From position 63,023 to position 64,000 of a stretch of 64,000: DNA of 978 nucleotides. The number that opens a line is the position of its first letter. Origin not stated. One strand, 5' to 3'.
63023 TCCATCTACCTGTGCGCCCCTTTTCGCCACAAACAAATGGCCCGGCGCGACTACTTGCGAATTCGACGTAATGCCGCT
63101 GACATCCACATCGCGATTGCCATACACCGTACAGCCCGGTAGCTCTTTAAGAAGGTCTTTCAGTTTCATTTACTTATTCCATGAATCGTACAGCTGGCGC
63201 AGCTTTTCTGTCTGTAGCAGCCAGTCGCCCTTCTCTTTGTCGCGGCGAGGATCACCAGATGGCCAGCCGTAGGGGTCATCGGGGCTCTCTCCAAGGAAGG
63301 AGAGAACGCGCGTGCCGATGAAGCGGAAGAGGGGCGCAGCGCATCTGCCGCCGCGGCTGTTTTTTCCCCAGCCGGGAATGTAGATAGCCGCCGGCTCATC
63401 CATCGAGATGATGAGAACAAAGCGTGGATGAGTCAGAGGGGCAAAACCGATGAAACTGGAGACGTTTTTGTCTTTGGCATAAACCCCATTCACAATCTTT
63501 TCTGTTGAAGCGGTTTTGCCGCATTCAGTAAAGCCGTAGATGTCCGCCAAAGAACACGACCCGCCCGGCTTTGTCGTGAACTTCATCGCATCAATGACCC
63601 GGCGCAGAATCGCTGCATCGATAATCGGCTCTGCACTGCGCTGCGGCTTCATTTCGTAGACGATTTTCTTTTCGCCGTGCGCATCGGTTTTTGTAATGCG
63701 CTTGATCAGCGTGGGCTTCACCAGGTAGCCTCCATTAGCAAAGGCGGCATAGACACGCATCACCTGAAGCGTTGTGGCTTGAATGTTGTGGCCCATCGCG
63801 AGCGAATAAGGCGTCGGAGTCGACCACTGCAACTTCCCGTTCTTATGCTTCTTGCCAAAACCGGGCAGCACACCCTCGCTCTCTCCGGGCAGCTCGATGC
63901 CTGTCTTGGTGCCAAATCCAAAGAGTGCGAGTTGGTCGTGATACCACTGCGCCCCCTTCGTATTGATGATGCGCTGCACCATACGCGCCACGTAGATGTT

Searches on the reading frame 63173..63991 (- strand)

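Call 85: search_protein_families(library=pfam, proteins=[window:63173-63991:-], max_evalue=0.0001)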
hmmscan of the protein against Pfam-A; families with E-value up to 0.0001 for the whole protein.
window:63173-63991:- (273 aa): 1 family
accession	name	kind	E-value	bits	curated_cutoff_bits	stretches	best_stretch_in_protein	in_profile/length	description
PF00905.27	Transpeptidase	-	3.7e-24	85.9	22.1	1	13-222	115-294/299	Penicillin binding protein transpeptidase domain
